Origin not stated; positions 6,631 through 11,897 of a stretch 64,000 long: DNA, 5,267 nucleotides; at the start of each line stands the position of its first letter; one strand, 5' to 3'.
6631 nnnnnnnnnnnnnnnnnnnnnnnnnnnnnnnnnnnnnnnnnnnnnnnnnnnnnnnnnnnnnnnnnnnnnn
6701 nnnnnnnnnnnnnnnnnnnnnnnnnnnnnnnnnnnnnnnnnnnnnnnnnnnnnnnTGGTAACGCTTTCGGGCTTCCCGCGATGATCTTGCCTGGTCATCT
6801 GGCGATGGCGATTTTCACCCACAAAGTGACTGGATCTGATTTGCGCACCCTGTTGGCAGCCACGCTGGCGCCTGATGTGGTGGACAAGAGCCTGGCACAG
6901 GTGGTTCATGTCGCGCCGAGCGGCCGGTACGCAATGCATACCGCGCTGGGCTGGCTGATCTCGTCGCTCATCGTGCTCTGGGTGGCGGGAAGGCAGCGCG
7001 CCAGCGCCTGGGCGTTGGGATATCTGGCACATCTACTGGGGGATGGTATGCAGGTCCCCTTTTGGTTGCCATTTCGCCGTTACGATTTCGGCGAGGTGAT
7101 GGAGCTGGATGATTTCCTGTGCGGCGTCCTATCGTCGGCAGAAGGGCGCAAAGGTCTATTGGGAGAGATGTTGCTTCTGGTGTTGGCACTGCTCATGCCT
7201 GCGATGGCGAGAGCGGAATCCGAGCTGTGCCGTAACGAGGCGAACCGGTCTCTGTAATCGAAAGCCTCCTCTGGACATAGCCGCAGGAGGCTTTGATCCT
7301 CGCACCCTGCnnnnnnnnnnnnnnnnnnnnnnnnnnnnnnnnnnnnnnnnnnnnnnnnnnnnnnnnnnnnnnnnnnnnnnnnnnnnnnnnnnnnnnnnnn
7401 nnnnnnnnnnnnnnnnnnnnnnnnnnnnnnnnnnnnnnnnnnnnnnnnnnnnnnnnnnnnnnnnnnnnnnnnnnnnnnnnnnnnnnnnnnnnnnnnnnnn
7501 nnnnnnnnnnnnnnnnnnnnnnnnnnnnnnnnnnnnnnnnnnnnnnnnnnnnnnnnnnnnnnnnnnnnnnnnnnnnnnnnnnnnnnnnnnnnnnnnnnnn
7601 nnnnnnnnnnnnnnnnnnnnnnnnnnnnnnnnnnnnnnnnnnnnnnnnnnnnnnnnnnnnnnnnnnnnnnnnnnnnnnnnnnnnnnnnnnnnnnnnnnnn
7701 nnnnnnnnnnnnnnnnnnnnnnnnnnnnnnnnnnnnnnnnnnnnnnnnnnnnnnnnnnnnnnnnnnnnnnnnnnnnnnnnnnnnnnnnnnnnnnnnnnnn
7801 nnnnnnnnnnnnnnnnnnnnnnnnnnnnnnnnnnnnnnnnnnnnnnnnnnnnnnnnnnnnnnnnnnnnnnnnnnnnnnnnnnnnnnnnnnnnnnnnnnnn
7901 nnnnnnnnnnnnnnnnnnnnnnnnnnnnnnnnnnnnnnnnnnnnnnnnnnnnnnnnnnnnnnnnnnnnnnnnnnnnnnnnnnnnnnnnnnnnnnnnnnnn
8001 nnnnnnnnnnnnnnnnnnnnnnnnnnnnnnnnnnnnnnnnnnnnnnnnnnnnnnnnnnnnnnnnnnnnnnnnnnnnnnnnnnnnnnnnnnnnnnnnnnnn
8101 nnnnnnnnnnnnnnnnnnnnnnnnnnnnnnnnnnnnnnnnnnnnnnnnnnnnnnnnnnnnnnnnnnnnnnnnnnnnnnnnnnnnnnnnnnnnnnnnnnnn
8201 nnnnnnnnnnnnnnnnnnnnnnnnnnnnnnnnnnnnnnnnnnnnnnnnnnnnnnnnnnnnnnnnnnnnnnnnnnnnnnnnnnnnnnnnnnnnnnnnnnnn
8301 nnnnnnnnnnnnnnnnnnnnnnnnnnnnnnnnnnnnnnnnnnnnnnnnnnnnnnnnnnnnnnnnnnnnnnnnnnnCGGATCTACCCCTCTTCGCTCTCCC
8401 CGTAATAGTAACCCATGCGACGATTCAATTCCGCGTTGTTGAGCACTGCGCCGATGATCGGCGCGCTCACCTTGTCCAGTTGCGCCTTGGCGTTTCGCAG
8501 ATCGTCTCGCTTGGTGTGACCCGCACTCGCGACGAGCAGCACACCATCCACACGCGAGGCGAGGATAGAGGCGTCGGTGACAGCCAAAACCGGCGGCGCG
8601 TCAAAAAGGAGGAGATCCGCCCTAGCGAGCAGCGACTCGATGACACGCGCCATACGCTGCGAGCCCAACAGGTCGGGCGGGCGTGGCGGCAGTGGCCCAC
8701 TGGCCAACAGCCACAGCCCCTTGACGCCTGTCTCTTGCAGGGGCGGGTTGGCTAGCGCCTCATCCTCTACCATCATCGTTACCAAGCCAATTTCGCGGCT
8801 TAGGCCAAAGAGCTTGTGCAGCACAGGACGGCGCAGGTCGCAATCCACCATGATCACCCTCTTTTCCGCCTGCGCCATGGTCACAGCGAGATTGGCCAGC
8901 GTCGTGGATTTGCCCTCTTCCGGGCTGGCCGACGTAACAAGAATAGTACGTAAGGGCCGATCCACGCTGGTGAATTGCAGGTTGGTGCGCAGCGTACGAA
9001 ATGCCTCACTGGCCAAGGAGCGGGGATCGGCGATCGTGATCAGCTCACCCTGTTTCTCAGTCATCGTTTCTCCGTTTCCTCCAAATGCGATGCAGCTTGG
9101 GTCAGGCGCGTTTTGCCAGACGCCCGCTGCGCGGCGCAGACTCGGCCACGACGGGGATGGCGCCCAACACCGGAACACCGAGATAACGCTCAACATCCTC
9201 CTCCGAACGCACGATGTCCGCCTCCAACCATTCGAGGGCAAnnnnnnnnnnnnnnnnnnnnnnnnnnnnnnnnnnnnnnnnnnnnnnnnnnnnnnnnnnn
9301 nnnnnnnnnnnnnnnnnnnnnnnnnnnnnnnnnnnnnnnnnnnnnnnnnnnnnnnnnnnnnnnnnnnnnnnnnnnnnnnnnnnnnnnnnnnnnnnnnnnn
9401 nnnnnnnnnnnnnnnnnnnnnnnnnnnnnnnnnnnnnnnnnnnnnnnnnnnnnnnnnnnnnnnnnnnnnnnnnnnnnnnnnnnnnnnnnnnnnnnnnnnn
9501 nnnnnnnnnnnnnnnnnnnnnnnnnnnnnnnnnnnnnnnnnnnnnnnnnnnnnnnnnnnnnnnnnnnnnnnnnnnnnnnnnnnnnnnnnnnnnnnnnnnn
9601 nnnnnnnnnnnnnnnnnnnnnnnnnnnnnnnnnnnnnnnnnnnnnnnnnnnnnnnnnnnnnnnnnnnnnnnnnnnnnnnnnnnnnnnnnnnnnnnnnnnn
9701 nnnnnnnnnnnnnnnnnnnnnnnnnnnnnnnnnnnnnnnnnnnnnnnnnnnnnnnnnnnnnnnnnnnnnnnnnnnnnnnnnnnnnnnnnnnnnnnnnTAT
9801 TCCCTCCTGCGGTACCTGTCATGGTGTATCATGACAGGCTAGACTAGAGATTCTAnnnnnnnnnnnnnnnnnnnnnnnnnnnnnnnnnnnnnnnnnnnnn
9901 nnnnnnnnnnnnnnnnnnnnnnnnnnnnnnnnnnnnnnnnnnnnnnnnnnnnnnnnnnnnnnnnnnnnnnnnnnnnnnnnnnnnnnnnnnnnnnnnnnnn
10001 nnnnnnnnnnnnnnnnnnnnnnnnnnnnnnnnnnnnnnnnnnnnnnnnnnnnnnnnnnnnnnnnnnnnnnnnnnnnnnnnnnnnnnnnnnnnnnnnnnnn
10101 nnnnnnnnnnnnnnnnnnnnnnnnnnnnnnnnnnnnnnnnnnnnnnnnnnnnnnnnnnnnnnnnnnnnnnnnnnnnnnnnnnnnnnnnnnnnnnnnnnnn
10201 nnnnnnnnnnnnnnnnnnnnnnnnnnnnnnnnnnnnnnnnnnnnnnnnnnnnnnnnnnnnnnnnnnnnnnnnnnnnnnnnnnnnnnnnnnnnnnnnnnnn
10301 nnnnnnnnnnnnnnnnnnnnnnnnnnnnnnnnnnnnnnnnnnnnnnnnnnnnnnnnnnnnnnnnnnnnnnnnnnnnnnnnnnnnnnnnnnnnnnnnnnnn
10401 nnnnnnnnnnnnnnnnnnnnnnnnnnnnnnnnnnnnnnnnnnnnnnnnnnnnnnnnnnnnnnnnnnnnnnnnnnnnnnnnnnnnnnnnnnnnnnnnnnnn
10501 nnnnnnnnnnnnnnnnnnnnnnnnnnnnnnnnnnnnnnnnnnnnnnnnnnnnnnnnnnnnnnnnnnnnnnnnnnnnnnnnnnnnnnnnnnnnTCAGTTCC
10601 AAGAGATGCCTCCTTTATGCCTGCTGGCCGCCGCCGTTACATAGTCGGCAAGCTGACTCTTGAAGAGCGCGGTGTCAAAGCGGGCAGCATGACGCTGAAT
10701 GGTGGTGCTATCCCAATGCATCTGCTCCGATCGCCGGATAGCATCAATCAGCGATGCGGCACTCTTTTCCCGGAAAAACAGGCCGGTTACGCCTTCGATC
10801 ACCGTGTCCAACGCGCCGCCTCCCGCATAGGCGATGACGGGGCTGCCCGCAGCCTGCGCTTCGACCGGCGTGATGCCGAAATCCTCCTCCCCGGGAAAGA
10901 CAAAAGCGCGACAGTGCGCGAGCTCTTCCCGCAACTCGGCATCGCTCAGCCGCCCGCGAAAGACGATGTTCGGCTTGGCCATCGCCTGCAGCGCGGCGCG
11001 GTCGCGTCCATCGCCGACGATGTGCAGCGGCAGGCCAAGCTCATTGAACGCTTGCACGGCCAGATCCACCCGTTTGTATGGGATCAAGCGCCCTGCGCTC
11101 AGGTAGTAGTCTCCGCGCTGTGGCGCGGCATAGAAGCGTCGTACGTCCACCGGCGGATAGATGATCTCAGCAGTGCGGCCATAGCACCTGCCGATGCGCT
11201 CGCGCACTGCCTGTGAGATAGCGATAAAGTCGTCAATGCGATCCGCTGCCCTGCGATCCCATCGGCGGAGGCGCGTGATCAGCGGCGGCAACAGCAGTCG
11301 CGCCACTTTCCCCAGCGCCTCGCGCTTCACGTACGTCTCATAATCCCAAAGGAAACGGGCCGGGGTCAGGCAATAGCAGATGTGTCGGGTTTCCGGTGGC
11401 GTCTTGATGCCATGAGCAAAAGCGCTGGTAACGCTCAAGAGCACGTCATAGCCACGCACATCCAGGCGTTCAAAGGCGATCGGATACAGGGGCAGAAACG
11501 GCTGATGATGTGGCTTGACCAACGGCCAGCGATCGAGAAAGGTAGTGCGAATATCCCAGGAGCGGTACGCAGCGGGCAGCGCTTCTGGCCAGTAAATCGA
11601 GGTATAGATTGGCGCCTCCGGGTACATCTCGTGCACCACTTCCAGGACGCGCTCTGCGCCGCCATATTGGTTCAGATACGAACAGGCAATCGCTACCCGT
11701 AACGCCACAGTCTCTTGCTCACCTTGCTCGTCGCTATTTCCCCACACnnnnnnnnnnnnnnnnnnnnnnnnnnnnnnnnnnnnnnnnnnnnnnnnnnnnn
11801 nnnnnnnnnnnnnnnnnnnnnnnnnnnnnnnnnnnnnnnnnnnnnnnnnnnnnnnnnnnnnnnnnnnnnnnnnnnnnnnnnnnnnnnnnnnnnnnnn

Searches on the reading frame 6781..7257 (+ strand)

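Call 33: search_protein_families(library=pfam, proteins=[window:6781-7257:+], max_evalue=0.00001)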
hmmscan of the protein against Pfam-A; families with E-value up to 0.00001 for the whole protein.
window:6781-7257:+ (158 aa): 1 family
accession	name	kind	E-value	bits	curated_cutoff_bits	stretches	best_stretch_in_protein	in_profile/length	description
PF04307.19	YdjM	-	2.4e-10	40.6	29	1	7-144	12-173/176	YdjM inner membrane protein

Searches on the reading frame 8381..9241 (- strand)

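Call 33: search_protein_families(library=pfam, proteins=[window:8381-9241:-], max_evalue=0.00001)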
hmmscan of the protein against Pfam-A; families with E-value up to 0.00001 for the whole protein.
window:8381-9241:- (286 aa): 3 families
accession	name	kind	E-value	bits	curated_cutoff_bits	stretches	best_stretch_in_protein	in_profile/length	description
PF01656.29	CbiA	-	2.8e-10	40.7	25.4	1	100-233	1-85/125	CobQ/CobB/MinD/ParA nucleotide binding domain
PF10609.15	ParA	-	1.7e-09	37.9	27.1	1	99-269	5-174/246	NUBPL iron-transfer P-loop NTPase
PF13614.12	AAA_31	-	7.5e-07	29.7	27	1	109-236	13-145/177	AAA domain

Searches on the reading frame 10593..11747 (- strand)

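Call 33: search_protein_families(library=pfam, proteins=[window:10593-11747:-], max_evalue=0.00001)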
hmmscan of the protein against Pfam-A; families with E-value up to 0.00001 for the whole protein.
window:10593-11747:- (384 aa): 3 families
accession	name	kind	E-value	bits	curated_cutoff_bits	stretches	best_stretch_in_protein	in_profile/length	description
PF00534.26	Glycos_transf_1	-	2.5e-25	89.4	26.4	1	206-340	9-155/172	Glycosyl transferases group 1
PF13692.12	Glyco_trans_1_4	-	1.3e-21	77.8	27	1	216-339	5-138/142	Glycosyl transferases group 1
PF13439.12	Glyco_transf_4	-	1.9e-06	28.4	28.5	1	28-204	1-170/170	Glycosyltransferase Family 4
